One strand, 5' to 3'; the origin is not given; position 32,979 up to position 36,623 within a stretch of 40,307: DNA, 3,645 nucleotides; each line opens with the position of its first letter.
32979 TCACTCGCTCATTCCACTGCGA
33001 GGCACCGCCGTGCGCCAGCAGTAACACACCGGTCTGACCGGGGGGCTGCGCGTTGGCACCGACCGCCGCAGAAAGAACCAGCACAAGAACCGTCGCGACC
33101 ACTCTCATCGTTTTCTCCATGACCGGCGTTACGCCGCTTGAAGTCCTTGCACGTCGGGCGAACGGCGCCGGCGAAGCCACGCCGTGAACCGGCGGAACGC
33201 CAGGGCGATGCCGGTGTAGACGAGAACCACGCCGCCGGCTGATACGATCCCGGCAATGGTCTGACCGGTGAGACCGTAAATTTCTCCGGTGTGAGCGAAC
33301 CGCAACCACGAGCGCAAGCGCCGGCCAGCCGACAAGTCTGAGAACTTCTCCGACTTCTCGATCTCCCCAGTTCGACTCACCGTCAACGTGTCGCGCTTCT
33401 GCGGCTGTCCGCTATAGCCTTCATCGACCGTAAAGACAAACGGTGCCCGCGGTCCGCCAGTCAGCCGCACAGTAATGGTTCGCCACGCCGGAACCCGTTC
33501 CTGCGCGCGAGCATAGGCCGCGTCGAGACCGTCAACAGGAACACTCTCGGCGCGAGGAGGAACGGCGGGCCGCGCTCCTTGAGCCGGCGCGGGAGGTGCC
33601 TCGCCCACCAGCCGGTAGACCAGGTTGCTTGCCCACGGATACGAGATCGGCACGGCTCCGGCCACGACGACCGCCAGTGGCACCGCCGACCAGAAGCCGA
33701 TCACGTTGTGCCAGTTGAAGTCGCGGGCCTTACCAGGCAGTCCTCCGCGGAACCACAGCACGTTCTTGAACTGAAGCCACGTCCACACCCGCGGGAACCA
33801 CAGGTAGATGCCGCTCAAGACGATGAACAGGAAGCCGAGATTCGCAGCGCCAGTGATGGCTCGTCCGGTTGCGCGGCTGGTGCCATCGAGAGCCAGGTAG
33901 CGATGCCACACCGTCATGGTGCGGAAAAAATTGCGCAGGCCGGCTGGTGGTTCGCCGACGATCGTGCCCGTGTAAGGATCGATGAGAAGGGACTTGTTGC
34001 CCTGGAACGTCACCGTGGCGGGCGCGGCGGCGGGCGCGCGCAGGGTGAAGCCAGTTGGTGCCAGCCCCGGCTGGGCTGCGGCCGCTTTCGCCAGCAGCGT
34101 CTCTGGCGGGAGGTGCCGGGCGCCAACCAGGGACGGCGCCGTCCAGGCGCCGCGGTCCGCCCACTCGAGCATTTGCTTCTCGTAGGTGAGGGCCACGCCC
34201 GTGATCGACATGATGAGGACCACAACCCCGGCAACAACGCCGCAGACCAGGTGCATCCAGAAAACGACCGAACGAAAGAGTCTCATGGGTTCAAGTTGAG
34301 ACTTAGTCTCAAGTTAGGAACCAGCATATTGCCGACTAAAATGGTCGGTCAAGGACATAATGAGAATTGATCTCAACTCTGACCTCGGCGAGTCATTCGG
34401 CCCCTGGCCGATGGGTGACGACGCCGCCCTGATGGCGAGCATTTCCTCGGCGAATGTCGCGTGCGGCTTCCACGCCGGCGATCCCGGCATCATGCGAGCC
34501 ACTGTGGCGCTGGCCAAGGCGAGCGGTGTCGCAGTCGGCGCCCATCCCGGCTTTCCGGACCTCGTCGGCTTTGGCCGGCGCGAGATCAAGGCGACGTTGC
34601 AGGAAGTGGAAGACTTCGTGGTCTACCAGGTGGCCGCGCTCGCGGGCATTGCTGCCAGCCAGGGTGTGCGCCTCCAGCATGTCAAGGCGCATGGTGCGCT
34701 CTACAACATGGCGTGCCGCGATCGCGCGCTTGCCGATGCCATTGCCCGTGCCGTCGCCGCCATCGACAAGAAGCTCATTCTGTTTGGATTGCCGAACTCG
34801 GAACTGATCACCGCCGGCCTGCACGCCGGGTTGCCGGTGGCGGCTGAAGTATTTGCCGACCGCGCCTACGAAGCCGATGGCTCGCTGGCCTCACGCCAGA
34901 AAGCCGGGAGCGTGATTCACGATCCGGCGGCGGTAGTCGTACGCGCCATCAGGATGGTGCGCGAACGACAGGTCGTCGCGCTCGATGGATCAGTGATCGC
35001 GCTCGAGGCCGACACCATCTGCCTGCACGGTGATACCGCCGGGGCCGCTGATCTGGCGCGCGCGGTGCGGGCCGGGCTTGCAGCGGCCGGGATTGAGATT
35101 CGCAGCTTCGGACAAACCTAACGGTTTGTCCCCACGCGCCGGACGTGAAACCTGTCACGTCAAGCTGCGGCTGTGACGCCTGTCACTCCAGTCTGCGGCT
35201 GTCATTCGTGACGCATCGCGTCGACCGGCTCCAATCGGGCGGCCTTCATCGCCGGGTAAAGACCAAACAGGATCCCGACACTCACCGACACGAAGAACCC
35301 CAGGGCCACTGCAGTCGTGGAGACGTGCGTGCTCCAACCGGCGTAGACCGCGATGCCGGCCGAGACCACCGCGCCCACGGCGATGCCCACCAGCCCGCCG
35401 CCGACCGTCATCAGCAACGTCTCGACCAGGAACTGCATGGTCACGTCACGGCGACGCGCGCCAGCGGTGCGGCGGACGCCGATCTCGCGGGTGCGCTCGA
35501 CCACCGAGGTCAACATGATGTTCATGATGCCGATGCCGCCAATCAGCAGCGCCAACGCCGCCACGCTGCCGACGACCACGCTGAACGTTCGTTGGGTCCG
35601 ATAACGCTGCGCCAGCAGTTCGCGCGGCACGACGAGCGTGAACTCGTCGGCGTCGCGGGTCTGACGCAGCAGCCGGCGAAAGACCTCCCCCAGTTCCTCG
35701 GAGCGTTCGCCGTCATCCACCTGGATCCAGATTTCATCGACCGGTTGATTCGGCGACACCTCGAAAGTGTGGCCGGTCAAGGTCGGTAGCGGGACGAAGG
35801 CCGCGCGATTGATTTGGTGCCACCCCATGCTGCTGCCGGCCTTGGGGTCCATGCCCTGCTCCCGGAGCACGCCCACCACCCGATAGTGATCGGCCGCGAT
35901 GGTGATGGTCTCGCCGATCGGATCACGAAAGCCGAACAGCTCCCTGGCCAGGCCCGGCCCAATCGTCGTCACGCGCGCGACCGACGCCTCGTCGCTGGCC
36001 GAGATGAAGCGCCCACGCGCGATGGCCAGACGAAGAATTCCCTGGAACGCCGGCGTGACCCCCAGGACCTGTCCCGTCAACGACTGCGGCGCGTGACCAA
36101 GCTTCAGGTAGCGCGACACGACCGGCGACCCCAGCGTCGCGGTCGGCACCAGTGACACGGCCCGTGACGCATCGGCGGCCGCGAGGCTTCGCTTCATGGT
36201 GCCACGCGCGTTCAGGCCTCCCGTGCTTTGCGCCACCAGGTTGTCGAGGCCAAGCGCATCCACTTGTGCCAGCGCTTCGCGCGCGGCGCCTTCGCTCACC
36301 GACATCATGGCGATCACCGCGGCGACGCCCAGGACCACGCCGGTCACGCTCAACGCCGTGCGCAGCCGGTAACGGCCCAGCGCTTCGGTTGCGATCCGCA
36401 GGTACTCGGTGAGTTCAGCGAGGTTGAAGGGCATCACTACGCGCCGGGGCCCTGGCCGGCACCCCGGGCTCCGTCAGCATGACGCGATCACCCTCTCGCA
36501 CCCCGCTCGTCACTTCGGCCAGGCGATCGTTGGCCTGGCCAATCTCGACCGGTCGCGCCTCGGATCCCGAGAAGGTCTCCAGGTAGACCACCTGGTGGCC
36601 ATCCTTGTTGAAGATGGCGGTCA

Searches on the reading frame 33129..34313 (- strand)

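Call 46: search_protein_families(library=pfam, proteins=[window:33129-34313:-], max_evalue=0.00001)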
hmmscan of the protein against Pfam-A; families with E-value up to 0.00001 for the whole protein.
window:33129-34313:- (394 aa): 1 family
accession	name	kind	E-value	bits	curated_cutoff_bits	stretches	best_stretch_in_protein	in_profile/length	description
PF03929.21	PepSY_TM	-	4.4e-46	158.5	28.8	1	18-375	1-295/295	PepSY-associated TM region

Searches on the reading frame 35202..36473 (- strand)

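Call 46: search_protein_families(library=pfam, proteins=[window:35202-36473:-], max_evalue=0.00001)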
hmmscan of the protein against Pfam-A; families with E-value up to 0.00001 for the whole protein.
window:35202-36473:- (423 aa): 2 families
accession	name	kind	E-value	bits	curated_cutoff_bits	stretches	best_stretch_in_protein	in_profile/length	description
PF12704.14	MacB_PCD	-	1.6e-33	117.2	27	1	39-264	1-203/207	MacB-like periplasmic core domain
PF02687.27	FtsX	-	1.6e-17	64.1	25.5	1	303-416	2-120/120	FtsX-like permease C-terminal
